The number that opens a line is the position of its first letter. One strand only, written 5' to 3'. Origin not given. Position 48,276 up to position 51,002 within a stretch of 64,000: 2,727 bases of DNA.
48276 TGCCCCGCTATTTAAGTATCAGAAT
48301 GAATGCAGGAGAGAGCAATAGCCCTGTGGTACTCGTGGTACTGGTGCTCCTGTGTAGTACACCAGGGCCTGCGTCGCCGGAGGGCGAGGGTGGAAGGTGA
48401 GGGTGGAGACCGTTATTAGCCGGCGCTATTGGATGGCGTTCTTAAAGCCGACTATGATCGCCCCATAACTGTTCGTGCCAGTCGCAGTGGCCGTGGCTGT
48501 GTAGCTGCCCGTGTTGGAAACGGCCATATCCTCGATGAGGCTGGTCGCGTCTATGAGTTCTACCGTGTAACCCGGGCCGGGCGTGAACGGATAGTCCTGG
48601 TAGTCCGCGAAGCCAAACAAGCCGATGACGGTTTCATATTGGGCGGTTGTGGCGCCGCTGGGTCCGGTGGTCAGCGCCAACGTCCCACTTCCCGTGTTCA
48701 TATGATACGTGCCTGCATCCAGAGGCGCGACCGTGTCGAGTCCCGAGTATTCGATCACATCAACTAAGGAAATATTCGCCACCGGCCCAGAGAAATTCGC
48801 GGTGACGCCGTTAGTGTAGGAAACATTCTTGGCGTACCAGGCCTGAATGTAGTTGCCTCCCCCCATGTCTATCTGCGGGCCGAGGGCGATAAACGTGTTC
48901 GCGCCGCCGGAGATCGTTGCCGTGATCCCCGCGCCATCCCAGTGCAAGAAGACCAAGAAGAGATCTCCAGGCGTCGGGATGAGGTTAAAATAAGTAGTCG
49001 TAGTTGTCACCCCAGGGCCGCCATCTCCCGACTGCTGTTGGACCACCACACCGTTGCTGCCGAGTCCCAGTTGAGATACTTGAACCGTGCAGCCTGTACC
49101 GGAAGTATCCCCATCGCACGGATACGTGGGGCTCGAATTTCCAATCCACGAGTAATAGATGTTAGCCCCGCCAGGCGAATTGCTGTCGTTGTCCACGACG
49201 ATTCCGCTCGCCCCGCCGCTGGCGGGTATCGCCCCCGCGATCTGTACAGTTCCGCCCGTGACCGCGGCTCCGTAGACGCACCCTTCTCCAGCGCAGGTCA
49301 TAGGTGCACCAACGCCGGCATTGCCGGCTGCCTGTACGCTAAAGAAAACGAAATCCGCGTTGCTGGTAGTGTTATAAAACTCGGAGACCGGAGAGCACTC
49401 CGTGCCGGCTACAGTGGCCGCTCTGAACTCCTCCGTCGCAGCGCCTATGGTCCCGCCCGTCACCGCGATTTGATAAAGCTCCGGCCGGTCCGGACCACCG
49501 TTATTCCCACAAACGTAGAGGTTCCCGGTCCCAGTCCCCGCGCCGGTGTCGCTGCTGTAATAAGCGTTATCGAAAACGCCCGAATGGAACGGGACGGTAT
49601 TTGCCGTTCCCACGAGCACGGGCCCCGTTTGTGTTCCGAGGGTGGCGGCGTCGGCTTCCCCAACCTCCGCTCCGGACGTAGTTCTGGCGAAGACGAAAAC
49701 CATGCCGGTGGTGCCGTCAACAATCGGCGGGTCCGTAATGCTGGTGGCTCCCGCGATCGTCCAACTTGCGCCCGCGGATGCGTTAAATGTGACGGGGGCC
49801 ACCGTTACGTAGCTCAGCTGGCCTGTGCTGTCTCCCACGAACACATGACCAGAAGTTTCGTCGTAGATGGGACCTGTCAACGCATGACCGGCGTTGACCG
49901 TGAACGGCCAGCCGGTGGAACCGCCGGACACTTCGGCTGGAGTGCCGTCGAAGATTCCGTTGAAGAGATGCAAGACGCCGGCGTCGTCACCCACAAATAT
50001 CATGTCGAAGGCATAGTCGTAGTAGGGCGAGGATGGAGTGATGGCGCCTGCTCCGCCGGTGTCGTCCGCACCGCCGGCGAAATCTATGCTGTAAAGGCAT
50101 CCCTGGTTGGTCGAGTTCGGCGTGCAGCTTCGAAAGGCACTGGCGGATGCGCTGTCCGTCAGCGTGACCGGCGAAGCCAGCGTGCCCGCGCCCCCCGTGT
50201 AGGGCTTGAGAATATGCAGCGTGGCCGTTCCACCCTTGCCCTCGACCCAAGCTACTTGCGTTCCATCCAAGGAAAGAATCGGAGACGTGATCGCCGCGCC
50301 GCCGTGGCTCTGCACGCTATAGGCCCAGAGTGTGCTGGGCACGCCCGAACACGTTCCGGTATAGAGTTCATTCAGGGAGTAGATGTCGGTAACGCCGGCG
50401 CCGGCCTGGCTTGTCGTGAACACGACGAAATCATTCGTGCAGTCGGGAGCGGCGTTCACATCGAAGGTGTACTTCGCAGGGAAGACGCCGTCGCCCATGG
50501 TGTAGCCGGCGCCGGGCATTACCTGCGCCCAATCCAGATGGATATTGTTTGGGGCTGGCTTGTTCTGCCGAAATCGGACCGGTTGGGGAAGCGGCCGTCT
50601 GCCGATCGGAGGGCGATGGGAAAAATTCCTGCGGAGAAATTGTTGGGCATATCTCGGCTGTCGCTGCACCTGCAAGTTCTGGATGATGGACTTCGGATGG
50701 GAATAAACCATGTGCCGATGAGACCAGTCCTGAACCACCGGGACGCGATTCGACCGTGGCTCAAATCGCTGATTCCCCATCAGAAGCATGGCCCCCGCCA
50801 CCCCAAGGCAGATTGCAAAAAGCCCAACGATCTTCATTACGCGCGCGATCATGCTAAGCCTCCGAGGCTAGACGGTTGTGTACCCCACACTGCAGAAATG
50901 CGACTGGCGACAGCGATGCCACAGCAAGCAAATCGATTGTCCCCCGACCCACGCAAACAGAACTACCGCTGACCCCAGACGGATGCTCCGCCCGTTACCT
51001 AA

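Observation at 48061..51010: Duplicated leader + start + signal-peptide module: one copy drives the 808-aa secreted protein, the other is an orphan 35-codon stub in front of the acyltransferase gene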

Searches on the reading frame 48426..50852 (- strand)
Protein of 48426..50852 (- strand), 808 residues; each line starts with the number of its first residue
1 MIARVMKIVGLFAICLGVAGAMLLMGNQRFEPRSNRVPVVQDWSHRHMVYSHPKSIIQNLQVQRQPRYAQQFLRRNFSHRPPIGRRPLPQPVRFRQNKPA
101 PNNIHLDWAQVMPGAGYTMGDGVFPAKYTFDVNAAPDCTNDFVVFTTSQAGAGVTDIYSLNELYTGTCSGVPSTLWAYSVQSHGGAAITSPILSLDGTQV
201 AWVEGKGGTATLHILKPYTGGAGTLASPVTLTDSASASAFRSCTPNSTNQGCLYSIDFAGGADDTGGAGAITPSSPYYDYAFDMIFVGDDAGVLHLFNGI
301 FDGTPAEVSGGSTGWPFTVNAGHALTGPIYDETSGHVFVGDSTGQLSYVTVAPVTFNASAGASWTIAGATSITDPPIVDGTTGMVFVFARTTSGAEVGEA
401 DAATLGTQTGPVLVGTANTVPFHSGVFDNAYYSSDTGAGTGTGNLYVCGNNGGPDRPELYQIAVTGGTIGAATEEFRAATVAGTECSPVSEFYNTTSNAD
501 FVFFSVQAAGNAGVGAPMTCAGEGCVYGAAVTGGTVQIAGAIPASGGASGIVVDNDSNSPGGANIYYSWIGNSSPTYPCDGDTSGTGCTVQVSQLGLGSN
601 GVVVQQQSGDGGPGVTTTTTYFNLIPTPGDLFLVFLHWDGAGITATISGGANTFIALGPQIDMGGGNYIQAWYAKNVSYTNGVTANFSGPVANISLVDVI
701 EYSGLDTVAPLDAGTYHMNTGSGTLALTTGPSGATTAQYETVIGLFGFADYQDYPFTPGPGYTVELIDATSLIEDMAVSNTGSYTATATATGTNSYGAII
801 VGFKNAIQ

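Call 10: search_protein_families(library=pfam, proteins=[window:48426-50852:-], max_evalue=0.01)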
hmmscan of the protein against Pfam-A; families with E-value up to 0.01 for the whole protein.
window:48426-50852:- (808 aa): 0 families

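Call 12: find_homologous_proteins(query=window:48429-50852:-)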
Query window:48429-50852:- (808 aa): 263 proteins with E <= 0.001 among 8000 candidates; the best 120 are listed.
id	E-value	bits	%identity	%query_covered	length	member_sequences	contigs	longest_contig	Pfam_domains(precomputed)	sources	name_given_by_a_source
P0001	0.0e+0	1823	100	100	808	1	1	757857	-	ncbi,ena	-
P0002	0.0e+0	1457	81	100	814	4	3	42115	-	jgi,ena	-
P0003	0.0e+0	1350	77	100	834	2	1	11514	-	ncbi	-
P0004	0.0e+0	1286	76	97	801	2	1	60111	-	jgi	jgi:hypothetical protein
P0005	0.0e+0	1259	73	100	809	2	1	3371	-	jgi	-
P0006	1.0e-288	978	61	100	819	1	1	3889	-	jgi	jgi:hypothetical protein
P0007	1.5e-277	941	59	100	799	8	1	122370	-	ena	-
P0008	1.5e-263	895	56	100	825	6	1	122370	-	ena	-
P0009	3.6e-249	847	55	97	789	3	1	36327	-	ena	-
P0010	9.7e-249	846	55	100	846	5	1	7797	-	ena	-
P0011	3.3e-248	844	55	100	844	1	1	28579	-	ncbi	-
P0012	5.3e-244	830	54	100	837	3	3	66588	-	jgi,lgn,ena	-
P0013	2.5e-239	815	55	100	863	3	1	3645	-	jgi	-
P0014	1.9e-192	660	47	100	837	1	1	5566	-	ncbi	ncbi:MAG: hypothetical protein ACRD4Y_15735 [Candidatus Acidiferrales bacterium]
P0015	1.5e-166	574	44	100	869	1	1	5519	-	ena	-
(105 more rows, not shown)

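Call 14: find_encoding_contigs(protein=P0002, flank=8000, max_places=3)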
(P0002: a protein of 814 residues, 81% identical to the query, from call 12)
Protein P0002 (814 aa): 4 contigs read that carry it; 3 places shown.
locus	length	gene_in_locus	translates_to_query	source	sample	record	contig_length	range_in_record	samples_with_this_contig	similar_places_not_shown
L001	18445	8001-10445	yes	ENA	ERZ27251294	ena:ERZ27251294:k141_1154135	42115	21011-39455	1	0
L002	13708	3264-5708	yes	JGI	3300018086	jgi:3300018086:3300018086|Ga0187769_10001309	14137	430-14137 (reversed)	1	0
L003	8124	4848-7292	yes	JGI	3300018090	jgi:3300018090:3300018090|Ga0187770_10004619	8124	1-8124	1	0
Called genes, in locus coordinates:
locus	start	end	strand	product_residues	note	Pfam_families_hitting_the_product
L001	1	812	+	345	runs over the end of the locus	PF00535:Glycos_transf_2, PF10111:Glyco_tranf_2_2, PF13641:Glyco_tranf_2_3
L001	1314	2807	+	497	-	PF01943:Polysacc_synt, PF13440:Polysacc_synt_3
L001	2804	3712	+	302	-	PF13712:Glyco_tranf_2_5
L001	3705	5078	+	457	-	PF04230:PS_pyruv_trans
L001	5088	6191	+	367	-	PF13480:Acetyltransf_6, PF02388:FemAB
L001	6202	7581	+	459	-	-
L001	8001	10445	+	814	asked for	-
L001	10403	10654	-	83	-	-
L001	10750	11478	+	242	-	PF14378:PAP2_3 (weak), PF01569:PAP2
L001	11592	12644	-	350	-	PF00158:Sigma54_activat, PF14532:Sigma54_activ_2, PF07728:AAA_5 (weak), PF25601:AAA_lid_14, PF02954:HTH_8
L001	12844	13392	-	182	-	-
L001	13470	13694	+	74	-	-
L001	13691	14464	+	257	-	PF00196:GerE, PF08281:Sigma70_r4_2 (weak)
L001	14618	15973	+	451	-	PF03721:UDPG_MGDP_dh_N, PF03446:NAD_binding_2, PF00984:UDPG_MGDP_dh, PF03720:UDPG_MGDP_dh_C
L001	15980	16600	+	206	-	PF13580:SIS_2, PF01380:SIS (faint)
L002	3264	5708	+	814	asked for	-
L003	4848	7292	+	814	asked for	-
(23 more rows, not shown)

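Call 15: find_encoding_contigs(protein=P0004, flank=8000, max_places=2)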
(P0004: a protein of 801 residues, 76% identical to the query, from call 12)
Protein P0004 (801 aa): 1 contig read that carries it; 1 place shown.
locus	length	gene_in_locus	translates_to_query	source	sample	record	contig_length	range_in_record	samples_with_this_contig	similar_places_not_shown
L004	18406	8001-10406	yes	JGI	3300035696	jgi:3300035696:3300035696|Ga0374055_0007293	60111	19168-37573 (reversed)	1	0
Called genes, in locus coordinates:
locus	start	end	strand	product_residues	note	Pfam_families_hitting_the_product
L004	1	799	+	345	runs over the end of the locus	PF00535:Glycos_transf_2, PF10111:Glyco_tranf_2_2, PF13641:Glyco_tranf_2_3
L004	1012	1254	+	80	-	PF01041:DegT_DnrJ_EryC1 (weak)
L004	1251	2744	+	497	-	PF01943:Polysacc_synt, PF13440:Polysacc_synt_3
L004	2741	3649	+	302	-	PF13712:Glyco_tranf_2_5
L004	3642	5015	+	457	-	PF04230:PS_pyruv_trans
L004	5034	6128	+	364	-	PF13480:Acetyltransf_6, PF02388:FemAB (weak)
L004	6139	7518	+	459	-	-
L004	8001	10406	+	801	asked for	-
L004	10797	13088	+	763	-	-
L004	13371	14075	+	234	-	PF01569:PAP2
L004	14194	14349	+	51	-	-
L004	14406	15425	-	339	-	PF00158:Sigma54_activat, PF01078:Mg_chelatase (faint), PF14532:Sigma54_activ_2, PF07728:AAA_5 (faint), PF25601:AAA_lid_14, PF02954:HTH_8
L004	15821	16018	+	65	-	-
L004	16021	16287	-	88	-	PF07238:PilZ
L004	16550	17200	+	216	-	PF08281:Sigma70_r4_2 (weak), PF00196:GerE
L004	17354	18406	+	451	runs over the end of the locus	PF03721:UDPG_MGDP_dh_N, PF03446:NAD_binding_2, PF00984:UDPG_MGDP_dh, PF03720:UDPG_MGDP_dh_C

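Call 16: find_encoding_contigs(protein=P0007, flank=8000, max_places=2)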
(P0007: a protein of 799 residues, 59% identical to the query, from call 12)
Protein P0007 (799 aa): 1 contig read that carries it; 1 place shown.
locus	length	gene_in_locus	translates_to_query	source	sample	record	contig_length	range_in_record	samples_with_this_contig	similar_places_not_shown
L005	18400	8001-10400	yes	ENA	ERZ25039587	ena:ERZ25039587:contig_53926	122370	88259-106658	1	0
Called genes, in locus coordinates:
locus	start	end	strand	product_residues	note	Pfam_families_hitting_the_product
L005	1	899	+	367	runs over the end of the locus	PF02388:FemAB (faint), PF13480:Acetyltransf_6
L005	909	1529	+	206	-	-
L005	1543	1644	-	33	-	-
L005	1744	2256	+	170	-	-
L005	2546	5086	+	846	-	-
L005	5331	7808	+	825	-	-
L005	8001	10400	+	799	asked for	-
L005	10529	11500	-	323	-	PF00158:Sigma54_activat, PF01078:Mg_chelatase (faint), PF14532:Sigma54_activ_2, PF07728:AAA_5 (weak), PF25601:AAA_lid_14, PF02954:HTH_8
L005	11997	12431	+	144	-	PF00571:CBS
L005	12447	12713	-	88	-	PF07238:PilZ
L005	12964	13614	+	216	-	PF13412:HTH_24 (faint), PF08281:Sigma70_r4_2 (weak), PF00196:GerE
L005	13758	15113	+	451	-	PF03721:UDPG_MGDP_dh_N, PF03446:NAD_binding_2, PF00984:UDPG_MGDP_dh, PF03720:UDPG_MGDP_dh_C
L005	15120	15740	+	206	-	PF13580:SIS_2, PF01380:SIS (faint)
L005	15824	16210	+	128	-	-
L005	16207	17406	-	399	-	-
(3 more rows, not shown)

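Call 22: find_related_loci(query=A2, collection=genome_contigs, flank=6000)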
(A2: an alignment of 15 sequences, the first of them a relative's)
Query A2 (808 aa) in genome_contigs; peptide patterns used: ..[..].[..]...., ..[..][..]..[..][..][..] (x = any residue, [..] = any of these).
148 stretches matched a pattern; 128 encode a relative of the query (tblastn E <= 1e-3); the best 80 are kept; 78 distinct loci.
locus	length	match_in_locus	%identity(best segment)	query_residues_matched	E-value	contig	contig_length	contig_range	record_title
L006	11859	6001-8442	81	1-808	0e+0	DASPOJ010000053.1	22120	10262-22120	MAG TPA_asm: Candidatus Methylomirabilota bacterium isolate SMAG_U12144 k141_2159969, whole genome shotgun sequence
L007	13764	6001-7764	48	34-597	4e-157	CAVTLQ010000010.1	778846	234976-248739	MAG: uncultured Acidobacteriota bacterium isolate MFD09222.bin.3.186 genome assembly, contig: contig_41551, whole genome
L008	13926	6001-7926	45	2-597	3e-147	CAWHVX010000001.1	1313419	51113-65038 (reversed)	MAG: uncultured Acidobacteriota bacterium isolate MFD04463.bin.2.185 genome assembly, contig: contig_22899, whole genome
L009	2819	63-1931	39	2-607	5e-109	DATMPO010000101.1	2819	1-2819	MAG TPA_asm: Verrucomicrobiia bacterium isolate SMAG_U12904 k141_135476, whole genome shotgun sequence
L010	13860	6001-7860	39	21-597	1e-96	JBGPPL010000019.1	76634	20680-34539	MAG: Terriglobia bacterium isolate OBJ2_061818_050_14 k141_2376425_length_76634_cov_15.3827, whole genome shotgun sequen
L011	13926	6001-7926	43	2-597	6e-142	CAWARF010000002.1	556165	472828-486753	MAG: uncultured Acidobacteriota bacterium isolate MFD04434.bin.1.184 genome assembly, contig: contig_14544, whole genome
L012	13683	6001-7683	39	36-597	1e-92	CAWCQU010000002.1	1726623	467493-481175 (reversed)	MAG: uncultured Acidobacteriota bacterium isolate MFD05377.bin.1.52 genome assembly, contig: contig_32042, whole genome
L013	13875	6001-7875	37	5-607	3e-92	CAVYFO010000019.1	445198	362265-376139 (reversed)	MAG: uncultured Acidobacteriota bacterium isolate MFD04463.bin.3.111 genome assembly, contig: contig_43317, whole genome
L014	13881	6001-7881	37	32-597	1e-91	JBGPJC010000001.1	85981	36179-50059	MAG: Terriglobia bacterium isolate OBJ_0618_7090110_319 k141_167315_length_85981_cov_35.5891, whole genome shotgun seque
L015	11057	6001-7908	35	1-597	9e-84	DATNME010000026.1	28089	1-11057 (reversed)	MAG TPA_asm: Candidatus Dormiibacterota bacterium isolate SMAG_U11471 k141_450873, whole genome shotgun sequence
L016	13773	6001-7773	37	3-597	3e-80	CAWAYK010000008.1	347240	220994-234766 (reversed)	MAG: uncultured Acidobacteriota bacterium isolate MFD05513.bin.1.199 genome assembly, contig: contig_49138, whole genome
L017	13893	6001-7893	36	2-597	4e-86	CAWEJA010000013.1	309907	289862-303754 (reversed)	MAG: Terriglobia bacterium isolate MFD06085.bin.1.165 genome assembly, contig: contig_45576, whole genome shotgun sequen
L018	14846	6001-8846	34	1-597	9e-77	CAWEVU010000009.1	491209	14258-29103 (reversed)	MAG: uncultured Acidobacteriota bacterium isolate MFD09222.bin.1.119 genome assembly, contig: contig_54000, whole genome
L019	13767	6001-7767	34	2-597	3e-76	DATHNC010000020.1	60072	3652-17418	MAG TPA_asm: Candidatus Saccharimonadales bacterium isolate SMAG_U12648 k141_4808270, whole genome shotgun sequence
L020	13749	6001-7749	35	14-597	5e-74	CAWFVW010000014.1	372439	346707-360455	MAG: uncultured Acidobacteriota bacterium isolate MFD09286.bin.2.83 genome assembly, contig: contig_51837, whole genome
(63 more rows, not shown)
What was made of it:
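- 48426..50852 (-): p1: intact 808-aa gene. Predicted N-terminal TM helix, beta-propeller and C-terminal beta-sandwich. No Pfam or NCBIfam family. 263 homologues, all unnamed, in Acidobacteriota metagenomes and MAGs (calls 12, 22).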

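Call 42: find_encoding_contigs(protein=P0003, flank=8000, max_places=2)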
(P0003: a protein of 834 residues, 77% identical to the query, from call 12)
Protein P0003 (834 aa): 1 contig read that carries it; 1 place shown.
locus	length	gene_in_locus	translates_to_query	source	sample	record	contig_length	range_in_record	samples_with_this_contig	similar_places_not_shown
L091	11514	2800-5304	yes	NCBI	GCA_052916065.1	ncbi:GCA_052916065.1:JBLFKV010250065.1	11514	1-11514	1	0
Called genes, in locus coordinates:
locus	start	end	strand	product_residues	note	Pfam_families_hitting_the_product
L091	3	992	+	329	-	?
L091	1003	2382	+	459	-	-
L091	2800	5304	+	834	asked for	-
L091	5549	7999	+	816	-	-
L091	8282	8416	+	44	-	-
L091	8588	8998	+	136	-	PF01569:PAP2, PF14378:PAP2_3 (weak)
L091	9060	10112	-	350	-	PF00158:Sigma54_activat, PF01078:Mg_chelatase (faint), PF14532:Sigma54_activ_2, PF07728:AAA_5 (faint), PF25601:AAA_lid_14, PF02954:HTH_8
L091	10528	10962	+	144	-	PF00571:CBS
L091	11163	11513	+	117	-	?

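Call 43: find_encoding_contigs(protein=P0012, flank=8000, max_places=2)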
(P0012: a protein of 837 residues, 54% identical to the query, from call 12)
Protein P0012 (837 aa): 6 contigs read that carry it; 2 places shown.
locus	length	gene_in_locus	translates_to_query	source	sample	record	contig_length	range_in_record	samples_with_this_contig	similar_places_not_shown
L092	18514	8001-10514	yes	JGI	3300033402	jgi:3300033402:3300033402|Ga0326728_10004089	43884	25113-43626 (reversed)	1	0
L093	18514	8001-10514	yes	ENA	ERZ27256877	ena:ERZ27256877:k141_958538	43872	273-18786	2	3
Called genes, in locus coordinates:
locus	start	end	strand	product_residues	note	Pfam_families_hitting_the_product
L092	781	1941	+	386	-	PF00155:Aminotran_1_2, PF01041:DegT_DnrJ_EryC1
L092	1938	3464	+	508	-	PF01943:Polysacc_synt, PF13440:Polysacc_synt_3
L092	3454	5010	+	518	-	PF13489:Methyltransf_23, PF07021:MetW, PF08241:Methyltransf_11, PF08242:Methyltransf_12 (weak), PF13649:Methyltransf_25, PF13847:Methyltransf_31 (faint)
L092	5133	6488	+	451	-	PF04230:PS_pyruv_trans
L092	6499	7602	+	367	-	PF13480:Acetyltransf_6, PF02388:FemAB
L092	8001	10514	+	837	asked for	-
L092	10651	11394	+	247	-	PF00132:Hexapep, PF14602:Hexapep_2 (faint), PF00132:Hexapep, PF25084:LbH_EIF2B (weak), PF25087:GMPPB_C, PF00132:Hexapep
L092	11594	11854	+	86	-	-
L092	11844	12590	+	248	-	PF00106:adh_short, PF08659:KR, PF23441:SDR (weak), PF13561:adh_short_C2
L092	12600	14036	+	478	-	PF00501:AMP-binding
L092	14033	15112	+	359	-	PF04443:LuxE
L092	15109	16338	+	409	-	PF05893:LuxC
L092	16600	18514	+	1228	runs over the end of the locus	PF02368:Big_2, PF07679:I-set (faint), PF21226:MalQ_N (faint)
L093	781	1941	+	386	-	PF00155:Aminotran_1_2, PF01041:DegT_DnrJ_EryC1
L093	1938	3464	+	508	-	PF01943:Polysacc_synt, PF13440:Polysacc_synt_3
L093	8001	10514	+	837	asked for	-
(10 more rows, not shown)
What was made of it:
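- This is a hot spot for turnover (calls 14-16, 42, 43).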
